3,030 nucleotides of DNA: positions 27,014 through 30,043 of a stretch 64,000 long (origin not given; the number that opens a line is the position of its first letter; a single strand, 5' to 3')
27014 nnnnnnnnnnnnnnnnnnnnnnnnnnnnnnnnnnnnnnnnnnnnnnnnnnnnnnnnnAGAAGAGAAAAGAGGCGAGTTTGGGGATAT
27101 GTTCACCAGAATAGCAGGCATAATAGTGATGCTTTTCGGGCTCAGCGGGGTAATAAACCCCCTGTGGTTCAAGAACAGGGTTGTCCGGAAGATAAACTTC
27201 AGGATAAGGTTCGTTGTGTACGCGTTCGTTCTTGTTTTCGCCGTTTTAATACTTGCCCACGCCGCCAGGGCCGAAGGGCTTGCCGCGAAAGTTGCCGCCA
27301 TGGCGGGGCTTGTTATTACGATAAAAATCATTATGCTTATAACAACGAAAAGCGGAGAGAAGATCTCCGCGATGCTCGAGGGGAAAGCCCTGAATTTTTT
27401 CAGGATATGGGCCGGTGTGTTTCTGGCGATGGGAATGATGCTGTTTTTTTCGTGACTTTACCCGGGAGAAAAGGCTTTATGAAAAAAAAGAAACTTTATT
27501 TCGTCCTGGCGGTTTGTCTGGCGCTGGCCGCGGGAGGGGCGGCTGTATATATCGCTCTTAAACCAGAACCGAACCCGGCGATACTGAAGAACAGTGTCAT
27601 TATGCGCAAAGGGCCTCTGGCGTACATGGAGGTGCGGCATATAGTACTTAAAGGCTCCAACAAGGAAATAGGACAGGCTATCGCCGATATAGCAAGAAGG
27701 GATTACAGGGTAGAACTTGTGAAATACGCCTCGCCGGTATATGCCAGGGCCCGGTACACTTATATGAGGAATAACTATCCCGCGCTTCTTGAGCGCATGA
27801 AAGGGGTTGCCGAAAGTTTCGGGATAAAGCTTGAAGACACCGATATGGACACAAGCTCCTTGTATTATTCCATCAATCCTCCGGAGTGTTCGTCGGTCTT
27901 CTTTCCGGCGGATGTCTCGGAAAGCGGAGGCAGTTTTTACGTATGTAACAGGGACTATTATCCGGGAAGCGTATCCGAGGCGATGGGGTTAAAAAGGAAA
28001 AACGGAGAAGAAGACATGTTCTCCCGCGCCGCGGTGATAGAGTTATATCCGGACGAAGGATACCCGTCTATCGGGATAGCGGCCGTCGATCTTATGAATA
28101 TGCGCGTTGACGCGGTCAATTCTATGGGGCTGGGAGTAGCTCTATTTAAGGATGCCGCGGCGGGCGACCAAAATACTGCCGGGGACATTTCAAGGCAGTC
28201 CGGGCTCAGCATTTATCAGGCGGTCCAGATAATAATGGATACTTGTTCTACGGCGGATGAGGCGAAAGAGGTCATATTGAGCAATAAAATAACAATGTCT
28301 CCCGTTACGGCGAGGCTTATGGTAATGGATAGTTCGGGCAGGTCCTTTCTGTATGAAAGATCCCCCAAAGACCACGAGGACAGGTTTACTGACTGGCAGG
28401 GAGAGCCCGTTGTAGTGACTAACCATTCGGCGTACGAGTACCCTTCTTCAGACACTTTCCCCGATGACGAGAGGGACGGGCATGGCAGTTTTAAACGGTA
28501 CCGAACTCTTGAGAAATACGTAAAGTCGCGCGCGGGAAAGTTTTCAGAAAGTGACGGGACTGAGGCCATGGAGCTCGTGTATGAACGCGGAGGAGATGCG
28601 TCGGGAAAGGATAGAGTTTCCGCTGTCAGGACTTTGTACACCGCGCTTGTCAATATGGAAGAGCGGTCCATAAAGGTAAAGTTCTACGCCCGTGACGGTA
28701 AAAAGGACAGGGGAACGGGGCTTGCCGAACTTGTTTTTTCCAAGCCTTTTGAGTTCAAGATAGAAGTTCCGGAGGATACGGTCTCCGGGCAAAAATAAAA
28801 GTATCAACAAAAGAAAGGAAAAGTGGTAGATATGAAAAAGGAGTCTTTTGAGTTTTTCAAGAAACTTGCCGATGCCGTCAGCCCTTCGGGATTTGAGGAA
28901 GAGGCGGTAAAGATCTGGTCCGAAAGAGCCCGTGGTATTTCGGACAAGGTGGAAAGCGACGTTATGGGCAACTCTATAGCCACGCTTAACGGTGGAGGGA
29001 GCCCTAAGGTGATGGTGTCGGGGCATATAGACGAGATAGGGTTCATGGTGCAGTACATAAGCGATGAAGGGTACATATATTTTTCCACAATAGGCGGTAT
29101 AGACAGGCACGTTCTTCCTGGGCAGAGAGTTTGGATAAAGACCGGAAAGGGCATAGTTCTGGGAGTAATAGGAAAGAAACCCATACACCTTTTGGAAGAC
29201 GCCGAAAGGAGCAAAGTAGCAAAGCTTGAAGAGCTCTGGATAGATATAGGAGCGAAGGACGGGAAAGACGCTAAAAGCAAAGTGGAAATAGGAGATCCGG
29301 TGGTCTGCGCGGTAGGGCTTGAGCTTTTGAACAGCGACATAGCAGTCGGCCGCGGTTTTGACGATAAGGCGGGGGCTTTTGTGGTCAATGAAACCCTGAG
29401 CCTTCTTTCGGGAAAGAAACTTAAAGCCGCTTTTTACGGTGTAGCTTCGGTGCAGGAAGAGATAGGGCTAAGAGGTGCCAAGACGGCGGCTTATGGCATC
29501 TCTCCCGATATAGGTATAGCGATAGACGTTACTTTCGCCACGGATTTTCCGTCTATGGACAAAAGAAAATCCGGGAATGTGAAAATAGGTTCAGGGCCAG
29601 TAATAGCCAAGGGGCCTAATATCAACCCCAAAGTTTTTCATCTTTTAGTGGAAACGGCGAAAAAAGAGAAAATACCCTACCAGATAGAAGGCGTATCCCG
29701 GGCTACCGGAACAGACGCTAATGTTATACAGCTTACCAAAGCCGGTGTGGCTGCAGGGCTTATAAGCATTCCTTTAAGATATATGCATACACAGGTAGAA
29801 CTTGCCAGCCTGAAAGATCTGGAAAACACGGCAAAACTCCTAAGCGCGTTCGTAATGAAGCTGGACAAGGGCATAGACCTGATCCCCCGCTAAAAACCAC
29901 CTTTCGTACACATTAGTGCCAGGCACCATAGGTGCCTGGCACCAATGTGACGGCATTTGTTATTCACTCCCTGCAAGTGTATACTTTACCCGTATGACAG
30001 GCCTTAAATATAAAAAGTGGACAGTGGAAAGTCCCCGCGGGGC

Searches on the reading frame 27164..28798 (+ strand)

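Call 93: search_protein_families(library=pfam, proteins=[window:27164-28798:+], max_evalue=0.00001)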
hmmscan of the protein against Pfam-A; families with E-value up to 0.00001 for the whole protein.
window:27164-28798:+ (544 aa): 1 family
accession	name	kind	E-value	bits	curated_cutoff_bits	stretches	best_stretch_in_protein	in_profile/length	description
PF03417.21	AAT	-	1.2e-10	42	23.2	1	253-507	3-220/225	Acyl-coenzyme A:6-aminopenicillanic acid acyl-transferase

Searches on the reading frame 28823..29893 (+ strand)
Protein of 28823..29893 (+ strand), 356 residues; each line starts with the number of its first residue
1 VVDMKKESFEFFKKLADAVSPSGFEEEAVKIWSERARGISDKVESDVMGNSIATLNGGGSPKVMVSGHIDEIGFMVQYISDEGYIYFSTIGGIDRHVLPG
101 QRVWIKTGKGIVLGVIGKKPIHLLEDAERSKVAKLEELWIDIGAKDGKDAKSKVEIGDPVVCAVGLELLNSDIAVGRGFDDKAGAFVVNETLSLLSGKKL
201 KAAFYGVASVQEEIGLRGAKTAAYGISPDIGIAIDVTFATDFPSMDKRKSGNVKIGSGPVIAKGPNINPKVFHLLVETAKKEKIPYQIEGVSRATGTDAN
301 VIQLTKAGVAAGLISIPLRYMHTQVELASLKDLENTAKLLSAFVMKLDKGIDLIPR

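Call 93: search_protein_families(library=pfam, proteins=[window:28823-29893:+], max_evalue=0.00001)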
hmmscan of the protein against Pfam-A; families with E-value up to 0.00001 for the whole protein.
window:28823-29893:+ (356 aa): 1 family
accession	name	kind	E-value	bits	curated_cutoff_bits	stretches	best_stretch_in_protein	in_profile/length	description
PF05343.19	Peptidase_M42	-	2.2e-92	309.7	23.2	1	49-339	1-292/292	M42 glutamyl aminopeptidase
